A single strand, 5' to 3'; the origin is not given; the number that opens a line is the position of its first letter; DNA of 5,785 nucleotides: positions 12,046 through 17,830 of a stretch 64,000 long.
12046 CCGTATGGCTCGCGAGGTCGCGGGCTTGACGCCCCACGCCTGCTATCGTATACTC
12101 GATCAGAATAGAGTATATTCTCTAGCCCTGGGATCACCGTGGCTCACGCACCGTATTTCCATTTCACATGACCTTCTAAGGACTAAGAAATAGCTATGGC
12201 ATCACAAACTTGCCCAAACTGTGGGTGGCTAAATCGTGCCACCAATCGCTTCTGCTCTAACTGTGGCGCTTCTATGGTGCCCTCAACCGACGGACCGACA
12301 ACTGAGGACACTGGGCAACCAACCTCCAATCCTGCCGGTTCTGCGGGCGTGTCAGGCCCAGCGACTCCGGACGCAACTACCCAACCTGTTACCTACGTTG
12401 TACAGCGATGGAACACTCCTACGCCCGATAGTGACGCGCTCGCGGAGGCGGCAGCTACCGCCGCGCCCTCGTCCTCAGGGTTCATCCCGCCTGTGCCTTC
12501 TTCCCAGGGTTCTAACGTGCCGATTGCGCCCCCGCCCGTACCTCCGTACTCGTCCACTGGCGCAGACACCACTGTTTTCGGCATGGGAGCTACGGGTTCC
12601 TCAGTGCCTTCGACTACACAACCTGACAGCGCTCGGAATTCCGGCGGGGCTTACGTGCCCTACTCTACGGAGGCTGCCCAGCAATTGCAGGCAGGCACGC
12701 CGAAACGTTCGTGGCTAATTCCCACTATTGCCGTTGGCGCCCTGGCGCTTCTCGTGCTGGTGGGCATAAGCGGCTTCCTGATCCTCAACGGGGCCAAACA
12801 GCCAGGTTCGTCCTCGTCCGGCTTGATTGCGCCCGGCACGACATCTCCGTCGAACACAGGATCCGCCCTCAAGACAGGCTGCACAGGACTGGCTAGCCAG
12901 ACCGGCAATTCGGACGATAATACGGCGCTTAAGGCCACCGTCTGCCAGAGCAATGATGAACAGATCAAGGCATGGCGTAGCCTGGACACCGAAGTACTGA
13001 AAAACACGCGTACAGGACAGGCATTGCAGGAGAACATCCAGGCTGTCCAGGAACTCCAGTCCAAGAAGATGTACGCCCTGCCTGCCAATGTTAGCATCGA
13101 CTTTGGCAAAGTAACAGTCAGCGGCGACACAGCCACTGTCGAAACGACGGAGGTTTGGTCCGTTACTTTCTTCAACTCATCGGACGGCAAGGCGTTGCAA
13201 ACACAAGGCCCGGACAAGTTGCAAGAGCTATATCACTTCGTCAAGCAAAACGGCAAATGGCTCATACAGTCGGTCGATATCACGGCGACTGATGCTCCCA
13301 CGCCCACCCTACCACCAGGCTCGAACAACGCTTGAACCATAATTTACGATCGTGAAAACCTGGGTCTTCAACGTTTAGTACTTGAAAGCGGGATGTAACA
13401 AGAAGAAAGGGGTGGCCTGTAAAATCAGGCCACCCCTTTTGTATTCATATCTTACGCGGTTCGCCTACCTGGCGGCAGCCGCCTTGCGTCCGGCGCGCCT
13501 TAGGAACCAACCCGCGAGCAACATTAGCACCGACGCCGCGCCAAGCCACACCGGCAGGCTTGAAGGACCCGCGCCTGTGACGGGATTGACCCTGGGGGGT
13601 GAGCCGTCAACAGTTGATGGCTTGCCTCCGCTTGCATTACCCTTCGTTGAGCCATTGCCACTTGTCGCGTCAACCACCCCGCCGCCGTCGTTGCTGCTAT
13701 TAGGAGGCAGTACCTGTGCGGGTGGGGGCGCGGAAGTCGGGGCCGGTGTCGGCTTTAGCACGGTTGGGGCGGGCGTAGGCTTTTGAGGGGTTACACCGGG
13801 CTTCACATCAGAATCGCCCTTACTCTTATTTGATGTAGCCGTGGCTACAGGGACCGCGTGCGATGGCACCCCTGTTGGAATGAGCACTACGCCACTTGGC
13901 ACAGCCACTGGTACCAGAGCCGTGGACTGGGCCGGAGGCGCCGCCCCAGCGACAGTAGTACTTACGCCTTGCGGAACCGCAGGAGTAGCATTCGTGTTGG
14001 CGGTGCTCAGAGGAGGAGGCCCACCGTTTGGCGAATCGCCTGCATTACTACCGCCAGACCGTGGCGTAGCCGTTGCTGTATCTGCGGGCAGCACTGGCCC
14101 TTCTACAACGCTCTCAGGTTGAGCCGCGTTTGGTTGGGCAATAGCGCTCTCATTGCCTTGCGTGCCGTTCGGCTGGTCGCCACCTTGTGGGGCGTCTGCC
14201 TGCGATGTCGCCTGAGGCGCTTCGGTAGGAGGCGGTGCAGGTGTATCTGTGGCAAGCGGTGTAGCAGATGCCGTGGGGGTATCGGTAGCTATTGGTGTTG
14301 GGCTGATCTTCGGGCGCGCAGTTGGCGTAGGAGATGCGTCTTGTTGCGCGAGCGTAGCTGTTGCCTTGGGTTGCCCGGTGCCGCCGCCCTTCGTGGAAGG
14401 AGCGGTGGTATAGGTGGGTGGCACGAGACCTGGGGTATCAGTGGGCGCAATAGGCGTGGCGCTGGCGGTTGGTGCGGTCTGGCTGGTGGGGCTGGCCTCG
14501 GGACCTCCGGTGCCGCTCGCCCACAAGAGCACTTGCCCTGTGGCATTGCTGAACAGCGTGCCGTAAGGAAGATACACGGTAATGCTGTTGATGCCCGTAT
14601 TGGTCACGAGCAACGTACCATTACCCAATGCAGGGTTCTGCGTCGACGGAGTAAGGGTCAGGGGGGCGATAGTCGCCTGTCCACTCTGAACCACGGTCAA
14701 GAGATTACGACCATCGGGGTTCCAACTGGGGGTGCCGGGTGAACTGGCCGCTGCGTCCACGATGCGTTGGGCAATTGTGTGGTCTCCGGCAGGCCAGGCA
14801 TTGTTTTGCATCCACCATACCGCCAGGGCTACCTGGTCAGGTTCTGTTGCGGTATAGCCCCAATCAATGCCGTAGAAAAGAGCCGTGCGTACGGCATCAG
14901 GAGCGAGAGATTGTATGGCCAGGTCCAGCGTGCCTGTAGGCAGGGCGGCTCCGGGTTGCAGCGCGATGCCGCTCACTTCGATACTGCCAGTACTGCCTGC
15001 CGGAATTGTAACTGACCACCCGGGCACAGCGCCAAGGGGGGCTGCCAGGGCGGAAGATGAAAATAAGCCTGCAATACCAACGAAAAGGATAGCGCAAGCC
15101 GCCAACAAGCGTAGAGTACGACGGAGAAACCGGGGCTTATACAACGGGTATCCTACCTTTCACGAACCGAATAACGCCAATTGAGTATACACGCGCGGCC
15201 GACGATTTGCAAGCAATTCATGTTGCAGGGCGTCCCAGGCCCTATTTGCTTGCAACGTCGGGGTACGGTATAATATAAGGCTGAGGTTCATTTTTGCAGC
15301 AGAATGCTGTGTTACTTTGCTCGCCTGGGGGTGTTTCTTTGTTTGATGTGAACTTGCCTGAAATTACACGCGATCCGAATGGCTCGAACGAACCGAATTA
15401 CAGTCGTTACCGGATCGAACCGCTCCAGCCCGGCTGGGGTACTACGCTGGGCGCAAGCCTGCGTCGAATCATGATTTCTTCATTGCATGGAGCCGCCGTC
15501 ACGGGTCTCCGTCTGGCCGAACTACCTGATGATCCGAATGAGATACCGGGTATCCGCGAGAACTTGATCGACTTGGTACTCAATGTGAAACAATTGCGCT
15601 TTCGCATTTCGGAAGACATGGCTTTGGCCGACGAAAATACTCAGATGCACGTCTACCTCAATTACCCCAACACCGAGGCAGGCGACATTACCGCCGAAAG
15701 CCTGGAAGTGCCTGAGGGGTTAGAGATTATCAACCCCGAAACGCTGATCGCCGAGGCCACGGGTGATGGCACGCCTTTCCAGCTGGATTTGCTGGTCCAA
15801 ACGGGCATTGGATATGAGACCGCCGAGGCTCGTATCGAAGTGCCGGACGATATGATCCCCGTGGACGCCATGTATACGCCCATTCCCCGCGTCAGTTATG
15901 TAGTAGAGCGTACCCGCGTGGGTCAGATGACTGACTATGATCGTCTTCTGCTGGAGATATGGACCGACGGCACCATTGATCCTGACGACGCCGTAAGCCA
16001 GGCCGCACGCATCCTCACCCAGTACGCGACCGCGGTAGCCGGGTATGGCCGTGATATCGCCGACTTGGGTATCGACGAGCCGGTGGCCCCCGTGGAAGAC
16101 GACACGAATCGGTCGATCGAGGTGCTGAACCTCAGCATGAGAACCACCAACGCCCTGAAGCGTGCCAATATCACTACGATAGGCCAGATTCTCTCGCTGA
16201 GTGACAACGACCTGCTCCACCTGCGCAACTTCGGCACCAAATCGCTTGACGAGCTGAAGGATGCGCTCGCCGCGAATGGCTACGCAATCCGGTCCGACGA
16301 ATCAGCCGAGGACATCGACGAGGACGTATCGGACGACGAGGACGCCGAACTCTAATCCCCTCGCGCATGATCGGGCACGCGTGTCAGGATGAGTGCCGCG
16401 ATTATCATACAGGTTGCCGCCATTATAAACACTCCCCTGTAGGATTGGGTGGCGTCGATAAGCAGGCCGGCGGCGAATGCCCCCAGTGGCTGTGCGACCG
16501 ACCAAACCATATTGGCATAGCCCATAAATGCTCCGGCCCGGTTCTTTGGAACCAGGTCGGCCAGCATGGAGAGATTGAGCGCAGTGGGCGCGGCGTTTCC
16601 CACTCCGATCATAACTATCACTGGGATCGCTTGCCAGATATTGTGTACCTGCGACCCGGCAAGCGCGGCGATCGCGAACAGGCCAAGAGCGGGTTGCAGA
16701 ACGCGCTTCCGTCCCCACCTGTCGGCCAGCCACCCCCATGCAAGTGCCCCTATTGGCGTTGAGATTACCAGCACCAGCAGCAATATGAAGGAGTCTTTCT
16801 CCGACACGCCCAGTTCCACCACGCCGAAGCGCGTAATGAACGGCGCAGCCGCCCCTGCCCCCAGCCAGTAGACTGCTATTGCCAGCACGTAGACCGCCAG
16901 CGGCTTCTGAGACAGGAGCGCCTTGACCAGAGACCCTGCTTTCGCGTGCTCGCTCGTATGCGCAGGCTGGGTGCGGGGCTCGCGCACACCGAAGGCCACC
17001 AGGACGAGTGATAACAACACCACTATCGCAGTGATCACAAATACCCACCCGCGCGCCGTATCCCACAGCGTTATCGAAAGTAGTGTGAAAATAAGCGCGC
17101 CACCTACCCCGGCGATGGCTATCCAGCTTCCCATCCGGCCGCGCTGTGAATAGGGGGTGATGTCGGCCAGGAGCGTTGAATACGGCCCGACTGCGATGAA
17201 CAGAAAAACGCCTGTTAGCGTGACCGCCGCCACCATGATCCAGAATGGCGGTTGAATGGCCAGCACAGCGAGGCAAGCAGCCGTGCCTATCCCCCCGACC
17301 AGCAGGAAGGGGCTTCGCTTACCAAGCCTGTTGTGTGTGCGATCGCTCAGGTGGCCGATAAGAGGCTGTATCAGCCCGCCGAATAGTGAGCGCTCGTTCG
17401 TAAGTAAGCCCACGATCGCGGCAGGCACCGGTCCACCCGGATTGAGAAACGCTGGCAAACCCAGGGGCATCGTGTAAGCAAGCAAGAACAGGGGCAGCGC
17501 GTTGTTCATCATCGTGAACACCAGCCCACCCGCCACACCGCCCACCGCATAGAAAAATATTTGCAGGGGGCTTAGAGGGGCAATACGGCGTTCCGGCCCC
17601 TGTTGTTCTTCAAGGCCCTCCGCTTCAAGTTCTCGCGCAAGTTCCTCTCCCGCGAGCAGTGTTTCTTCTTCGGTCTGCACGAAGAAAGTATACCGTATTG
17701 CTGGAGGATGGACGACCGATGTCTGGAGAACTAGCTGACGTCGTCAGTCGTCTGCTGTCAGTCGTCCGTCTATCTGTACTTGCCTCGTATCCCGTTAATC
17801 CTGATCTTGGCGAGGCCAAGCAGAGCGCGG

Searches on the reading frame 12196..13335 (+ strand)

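Call 63: search_protein_families(library=pfam, proteins=[window:12196-13335:+], max_evalue=0.00001)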
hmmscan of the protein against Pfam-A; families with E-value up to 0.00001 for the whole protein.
window:12196-13335:+ (379 aa): 2 families
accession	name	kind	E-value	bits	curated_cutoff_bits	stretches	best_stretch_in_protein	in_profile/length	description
PF13240.11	Zn_Ribbon_1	-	1.6e-07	31.4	25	1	6-26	2-22/23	zinc-ribbon domain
PF13248.11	Zn_ribbon_3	-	4.2e-06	26.5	27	1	4-25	3-24/26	zinc-ribbon domain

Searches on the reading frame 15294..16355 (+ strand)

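Call 64: search_protein_families(library=pfam, proteins=[window:15294-16355:+], max_evalue=0.00001)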
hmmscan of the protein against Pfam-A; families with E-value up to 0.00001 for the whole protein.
window:15294-16355:+ (353 aa): 3 families
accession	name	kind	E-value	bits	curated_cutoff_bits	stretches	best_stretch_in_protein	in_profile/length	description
PF01193.29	RNA_pol_L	-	2e-21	75.9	24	1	42-243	1-72/74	RNA polymerase Rpb3/Rpb11 dimerisation domain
PF03118.21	RNA_pol_A_CTD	-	1.3e-20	73.4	23.8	1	269-326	9-66/67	Bacterial RNA polymerase, alpha chain C terminal domain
PF01000.31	RNA_pol_A_bac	-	1.5e-15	57.9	33.9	1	84-195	13-119/119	RNA polymerase Rpb3/RpoA insert domain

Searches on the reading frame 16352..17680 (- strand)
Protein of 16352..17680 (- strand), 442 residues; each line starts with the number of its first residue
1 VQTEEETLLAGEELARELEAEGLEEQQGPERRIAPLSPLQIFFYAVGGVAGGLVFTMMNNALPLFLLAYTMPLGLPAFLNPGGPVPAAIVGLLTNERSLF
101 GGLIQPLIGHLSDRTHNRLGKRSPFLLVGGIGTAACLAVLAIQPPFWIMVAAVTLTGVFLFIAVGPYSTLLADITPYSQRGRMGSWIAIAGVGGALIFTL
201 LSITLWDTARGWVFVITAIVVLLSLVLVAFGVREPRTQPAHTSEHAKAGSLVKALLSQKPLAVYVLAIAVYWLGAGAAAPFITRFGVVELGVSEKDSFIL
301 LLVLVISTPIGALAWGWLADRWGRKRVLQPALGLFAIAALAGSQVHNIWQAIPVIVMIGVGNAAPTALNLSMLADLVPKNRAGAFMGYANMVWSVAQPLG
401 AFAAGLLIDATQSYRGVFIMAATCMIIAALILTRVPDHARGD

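Call 64: search_protein_families(library=pfam, proteins=[window:16352-17680:-], max_evalue=0.00001)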
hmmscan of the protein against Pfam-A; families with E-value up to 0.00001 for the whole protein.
window:16352-17680:- (442 aa): 5 families
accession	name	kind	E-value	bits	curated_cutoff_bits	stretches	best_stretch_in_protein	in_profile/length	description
PF07690.21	MFS_1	-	7.6e-39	134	33.4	2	291-438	28-177/347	Major Facilitator Superfamily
PF13347.12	MFS_2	-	1.9e-25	89.8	27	1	50-412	4-385/427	MFS/sugar transport protein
PF00083.30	Sugar_tr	-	2.9e-08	33.5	22.3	1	296-436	47-192/452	Sugar (and other) transporter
PF11700.14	ATG22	-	3.2e-08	33.2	24.1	1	214-436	235-473/482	Vacuole effluxer Atg22 like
PF06779.20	MFS_4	-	1.6e-07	31.4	26.3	1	116-432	56-363/364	Uncharacterised MFS-type transporter YbfB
